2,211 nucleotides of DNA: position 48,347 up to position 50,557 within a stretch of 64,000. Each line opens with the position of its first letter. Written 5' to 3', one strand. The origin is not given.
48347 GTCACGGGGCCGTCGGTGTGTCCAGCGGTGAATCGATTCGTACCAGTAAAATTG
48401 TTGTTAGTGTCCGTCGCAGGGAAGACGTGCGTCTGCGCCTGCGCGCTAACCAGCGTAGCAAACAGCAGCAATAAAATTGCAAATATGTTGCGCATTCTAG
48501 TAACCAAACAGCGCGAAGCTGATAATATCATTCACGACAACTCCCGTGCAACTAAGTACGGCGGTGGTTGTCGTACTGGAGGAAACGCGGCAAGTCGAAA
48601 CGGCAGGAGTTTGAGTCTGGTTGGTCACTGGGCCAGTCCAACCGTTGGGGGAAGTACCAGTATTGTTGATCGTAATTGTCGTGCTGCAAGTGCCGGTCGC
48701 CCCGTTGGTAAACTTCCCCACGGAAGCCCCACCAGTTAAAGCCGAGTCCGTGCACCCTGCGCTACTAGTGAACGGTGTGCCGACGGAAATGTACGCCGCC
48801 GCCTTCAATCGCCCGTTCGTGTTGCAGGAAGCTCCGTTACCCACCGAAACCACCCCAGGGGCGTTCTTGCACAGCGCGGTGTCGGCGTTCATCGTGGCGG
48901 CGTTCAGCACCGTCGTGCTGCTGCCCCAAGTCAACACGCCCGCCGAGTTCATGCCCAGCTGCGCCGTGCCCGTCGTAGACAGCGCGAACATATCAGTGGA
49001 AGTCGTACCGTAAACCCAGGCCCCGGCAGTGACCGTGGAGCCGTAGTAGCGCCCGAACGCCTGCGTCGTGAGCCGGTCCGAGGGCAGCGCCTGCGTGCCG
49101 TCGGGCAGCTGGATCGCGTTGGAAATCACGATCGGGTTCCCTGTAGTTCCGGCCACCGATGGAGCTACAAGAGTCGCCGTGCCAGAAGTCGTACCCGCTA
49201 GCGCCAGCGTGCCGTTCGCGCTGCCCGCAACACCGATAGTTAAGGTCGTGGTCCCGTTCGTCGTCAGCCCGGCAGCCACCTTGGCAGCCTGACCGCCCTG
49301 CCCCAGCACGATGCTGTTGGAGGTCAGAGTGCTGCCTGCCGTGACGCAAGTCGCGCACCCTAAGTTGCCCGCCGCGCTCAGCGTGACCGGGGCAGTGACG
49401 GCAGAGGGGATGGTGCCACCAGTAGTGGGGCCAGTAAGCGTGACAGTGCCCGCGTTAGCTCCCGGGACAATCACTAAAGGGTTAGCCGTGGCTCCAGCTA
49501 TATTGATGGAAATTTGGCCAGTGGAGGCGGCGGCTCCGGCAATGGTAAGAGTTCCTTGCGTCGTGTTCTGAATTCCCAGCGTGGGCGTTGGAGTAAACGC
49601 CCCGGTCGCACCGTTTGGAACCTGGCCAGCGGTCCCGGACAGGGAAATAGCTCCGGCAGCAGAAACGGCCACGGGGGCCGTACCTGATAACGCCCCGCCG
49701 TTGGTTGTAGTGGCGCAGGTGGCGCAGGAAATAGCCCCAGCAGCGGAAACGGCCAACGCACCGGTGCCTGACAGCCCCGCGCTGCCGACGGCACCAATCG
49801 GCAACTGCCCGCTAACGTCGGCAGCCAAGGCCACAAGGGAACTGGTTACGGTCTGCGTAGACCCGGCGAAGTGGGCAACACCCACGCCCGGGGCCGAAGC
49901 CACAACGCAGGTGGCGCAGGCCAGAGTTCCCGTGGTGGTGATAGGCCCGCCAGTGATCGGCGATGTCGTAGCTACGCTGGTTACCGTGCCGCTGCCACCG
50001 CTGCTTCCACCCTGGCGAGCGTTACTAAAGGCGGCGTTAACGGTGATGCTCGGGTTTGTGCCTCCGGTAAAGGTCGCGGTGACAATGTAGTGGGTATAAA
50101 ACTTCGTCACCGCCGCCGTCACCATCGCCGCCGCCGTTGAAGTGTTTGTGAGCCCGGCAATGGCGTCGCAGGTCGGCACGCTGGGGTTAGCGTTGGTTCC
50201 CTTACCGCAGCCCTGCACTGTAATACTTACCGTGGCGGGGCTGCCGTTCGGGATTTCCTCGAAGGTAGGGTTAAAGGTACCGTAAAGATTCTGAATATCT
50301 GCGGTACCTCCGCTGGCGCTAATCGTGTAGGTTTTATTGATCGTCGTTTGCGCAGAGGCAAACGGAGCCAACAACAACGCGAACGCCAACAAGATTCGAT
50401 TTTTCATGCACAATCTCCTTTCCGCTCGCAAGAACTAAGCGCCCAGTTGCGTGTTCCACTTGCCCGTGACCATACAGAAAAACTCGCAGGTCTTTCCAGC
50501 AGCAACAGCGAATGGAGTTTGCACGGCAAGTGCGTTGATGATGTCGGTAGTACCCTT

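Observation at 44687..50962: Four-gene insertion encoding secreted-looking proteins inside the head-assembly module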

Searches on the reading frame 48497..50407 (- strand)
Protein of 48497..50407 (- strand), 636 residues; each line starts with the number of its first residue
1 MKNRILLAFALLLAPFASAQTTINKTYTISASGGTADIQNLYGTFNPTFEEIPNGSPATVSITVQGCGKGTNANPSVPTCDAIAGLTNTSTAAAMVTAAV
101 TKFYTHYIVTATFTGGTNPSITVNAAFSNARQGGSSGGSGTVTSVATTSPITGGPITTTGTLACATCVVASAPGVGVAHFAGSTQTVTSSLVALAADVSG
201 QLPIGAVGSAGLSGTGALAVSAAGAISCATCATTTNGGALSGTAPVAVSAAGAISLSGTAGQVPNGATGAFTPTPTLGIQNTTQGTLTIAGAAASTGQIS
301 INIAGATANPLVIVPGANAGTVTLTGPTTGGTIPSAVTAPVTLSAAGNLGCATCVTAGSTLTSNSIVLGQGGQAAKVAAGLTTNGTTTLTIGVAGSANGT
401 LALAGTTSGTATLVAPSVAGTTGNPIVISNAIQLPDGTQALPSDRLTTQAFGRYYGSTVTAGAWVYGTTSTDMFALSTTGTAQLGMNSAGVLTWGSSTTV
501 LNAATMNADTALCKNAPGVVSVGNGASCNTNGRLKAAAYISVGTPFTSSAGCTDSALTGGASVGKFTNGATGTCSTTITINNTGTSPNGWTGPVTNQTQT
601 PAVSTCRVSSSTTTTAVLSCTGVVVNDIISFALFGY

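Call 3: search_protein_families(library=pfam, proteins=[window:48497-50407:-], max_evalue=0.01)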
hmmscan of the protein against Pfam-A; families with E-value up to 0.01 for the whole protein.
window:48497-50407:- (636 aa): 0 families

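Call 4: search_protein_families(library=phrogs, proteins=[window:48497-50407:-], max_evalue=0.01)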
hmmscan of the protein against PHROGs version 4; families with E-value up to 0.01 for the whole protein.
window:48497-50407:- (636 aa): 0 families

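Call 17: find_homologous_proteins(query=window:48497-50407:-, max_evalue=0.001)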
Query window:48497-50407:- (636 aa): 191 proteins with E <= 0.001 among 8000 candidates; the best 120 are listed.
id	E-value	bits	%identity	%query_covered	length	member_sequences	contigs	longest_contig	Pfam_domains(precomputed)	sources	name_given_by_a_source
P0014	0.0e+0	1244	99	100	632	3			-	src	-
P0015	9.8e-154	531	68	68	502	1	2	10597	-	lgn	-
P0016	2.0e-63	233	50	33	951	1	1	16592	-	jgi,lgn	jgi:hypothetical protein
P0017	4.8e-57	212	59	33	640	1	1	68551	-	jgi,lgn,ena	-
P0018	2.5e-49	187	37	43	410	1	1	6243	-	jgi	jgi:hypothetical protein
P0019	1.2e-48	184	33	70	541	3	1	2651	-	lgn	-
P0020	5.7e-43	166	84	20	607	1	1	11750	-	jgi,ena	-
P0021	1.3e-42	164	51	15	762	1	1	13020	-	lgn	-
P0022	1.0e-39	155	51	36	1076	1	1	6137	-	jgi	jgi:hypothetical protein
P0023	2.5e-37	147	58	27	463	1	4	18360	PF24146.3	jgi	jgi:hypothetical protein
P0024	2.1e-35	141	71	11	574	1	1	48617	-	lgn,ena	-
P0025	5.8e-31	126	63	21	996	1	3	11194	-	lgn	-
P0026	1.2e-29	122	81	10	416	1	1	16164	-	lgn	-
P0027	4.2e-29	120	53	28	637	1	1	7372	-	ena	-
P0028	2.8e-28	117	66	17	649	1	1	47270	-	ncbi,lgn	-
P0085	1.4e-14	72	39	34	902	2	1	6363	PF21722.5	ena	-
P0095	1.3e-13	69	41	38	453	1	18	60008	-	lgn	-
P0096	1.5e-13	68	75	11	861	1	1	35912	PF26696.1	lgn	-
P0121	3.9e-11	61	58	15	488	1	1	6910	PF13884.12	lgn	-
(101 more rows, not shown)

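Call 24: find_encoding_contigs(protein=P0017, flank=10000, max_places=2)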
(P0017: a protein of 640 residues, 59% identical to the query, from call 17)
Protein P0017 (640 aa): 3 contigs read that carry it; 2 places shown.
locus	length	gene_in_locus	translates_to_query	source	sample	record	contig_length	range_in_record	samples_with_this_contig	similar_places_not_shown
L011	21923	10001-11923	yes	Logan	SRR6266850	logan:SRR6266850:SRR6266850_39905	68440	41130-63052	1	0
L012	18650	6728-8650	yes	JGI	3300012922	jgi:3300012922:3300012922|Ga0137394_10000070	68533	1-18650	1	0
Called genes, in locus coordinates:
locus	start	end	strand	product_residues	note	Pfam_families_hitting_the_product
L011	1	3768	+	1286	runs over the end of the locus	-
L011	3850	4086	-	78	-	-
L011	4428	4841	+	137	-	-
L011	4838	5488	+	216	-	-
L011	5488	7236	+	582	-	-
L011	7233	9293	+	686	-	-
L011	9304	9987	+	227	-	-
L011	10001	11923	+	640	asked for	-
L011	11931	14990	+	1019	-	-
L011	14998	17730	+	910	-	-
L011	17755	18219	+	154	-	PF01391:Collagen (weak)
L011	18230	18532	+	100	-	-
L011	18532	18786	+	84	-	-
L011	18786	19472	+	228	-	PF02557:VanY, PF13539:Peptidase_M15_4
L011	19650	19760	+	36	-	-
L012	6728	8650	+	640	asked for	-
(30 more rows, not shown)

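Call 25: find_encoding_contigs(protein=P0028, flank=10000, max_places=2)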
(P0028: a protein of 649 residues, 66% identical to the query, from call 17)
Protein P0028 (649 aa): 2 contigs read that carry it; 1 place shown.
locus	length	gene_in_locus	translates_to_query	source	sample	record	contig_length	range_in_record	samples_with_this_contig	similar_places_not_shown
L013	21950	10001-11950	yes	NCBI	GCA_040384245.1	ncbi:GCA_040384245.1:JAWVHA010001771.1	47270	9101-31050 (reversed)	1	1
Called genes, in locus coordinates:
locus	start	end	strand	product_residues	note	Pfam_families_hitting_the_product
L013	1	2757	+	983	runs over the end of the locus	-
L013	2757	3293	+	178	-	-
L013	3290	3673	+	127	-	-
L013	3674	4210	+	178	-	-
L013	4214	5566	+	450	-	-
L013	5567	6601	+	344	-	-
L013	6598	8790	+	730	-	-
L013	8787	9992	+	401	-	PF00704:Glyco_hydro_18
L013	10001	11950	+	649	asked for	-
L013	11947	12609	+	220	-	-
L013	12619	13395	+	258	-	-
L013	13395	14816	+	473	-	PF00722:Glyco_hydro_16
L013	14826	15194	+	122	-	-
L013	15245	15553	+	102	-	-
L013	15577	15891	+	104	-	PF00196:GerE, PF08281:Sigma70_r4_2 (weak)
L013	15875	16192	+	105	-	-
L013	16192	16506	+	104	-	-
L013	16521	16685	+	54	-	-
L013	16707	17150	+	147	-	-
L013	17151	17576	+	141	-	PF18925:DUF5675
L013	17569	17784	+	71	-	-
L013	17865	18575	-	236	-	-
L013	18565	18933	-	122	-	-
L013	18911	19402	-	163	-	PF13392:HNH_3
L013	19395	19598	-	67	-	-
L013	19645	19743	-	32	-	-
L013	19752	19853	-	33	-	-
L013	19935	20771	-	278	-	PF23977:Pam3_Gp34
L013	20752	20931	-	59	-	-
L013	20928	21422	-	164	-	-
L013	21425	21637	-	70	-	-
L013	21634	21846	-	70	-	-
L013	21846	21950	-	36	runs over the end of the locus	-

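Call 26: find_encoding_contigs(protein=P0095, flank=10000, max_places=2)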
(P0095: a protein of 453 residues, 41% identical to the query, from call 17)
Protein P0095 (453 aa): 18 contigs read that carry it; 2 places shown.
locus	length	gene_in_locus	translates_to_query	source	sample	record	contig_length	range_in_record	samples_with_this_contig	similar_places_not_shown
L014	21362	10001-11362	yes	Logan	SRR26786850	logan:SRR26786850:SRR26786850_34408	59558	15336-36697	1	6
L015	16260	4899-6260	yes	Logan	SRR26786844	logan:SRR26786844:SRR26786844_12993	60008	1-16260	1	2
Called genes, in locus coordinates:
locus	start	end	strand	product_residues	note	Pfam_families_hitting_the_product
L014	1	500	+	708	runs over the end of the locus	-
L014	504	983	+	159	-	-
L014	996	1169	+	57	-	-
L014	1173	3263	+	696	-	-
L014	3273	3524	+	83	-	-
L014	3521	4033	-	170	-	PF13392:HNH_3 (weak)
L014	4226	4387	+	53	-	-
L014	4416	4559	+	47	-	-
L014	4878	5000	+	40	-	-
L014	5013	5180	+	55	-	-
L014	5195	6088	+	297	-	-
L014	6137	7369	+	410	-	-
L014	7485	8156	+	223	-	-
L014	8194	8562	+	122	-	-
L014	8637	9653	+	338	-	-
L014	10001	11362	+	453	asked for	-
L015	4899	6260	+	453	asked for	-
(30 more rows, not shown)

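Call 78: find_encoding_contigs(protein=P0015, flank=10000, max_places=2)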
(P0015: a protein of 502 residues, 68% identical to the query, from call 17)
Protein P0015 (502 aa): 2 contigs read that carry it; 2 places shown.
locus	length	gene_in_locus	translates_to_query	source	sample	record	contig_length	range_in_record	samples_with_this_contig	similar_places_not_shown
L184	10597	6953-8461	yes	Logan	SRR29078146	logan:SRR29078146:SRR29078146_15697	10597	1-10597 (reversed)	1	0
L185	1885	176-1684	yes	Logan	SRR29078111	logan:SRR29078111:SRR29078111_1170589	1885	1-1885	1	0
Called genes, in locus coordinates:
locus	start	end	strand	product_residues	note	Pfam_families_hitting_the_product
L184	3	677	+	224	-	?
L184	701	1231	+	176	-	-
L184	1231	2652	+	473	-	-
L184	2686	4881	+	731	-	PF06381:Phage_portal_3, PF18823:InPase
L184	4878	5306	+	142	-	-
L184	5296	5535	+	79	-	-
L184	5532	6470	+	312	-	PF04233:Phage_Mu_F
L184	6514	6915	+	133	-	-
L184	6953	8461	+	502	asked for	-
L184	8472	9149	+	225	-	-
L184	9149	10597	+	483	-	?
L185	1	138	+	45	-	?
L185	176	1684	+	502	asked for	-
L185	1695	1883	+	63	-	?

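Call 83: search_dna_similar(query=window:48497-50407:-, collection=phages, mode=protein, max_rows=20, max_evalue=0.001)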
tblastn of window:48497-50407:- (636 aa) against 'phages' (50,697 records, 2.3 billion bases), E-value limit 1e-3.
No match.

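Call 89: search_protein_families(library=ncbifam, proteins=[window:48497-50407:-], max_evalue=0.05)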
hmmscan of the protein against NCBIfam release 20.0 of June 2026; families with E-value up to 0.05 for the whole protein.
window:48497-50407:- (636 aa): 0 families

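Call 90: search_protein_families(library=pfam, proteins=[window:48497-50407:-, P0023, P0085, P0096, P0121], max_evalue=1)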
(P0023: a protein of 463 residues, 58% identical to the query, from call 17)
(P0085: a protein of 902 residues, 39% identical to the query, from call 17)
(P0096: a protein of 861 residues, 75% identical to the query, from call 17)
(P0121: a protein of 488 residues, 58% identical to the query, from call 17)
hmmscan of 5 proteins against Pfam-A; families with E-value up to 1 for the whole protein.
window:48497-50407:- (636 aa): 1 family
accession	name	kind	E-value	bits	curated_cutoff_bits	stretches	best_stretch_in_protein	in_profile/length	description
PF03150.19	CCP_MauG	-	0.27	12.3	25.6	0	220-240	16-36/149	Di-haem cytochrome c peroxidase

P0023 (463 aa): 1 family
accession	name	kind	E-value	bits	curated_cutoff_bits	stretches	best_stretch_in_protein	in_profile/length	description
PF24146.1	K1-lyase_C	-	1.3e-05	26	27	1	380-449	2-59/70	K1 capsule-specific polysaccharide lyase, C-terminal domain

P0085 (902 aa): 1 family
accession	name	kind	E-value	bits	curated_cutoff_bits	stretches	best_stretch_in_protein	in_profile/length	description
PF21722.4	Gly_rich_2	-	2.2e-08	34.8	24.3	1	697-897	2-224/226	Glycine-rich domain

P0096 (861 aa): 0 families

P0121 (488 aa): 1 family
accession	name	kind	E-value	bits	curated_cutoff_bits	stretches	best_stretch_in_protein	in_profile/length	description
PF13884.11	Peptidase_S74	-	8e-10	39.3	22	1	377-437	1-56/58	Chaperone of endosialidase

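Call 98: search_protein_families(library=phrogs, proteins=[L013:2757-3293:+, L013:3290-3673:+, L013:3674-4210:+, L013:4214-5566:+, L013:5567-6601:+, L013:6598-8790:+, L013:8787-9992:+, L013:11947-12609:+, L013:12619-13395:+, L013:13395-14816:+], max_evalue=0.001)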
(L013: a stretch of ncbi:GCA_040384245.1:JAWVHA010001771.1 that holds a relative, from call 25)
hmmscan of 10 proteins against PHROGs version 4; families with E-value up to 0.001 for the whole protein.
L013:2757-3293:+ (178 aa): 0 families

L013:3290-3673:+ (127 aa): 0 families

L013:3674-4210:+ (178 aa): 0 families

L013:4214-5566:+ (450 aa): 0 families

L013:5567-6601:+ (344 aa): 0 families

L013:6598-8790:+ (730 aa): 0 families

L013:8787-9992:+ (401 aa): 0 families

L013:11947-12609:+ (220 aa): 0 families

L013:12619-13395:+ (258 aa): 0 families

L013:13395-14816:+ (473 aa): 0 families
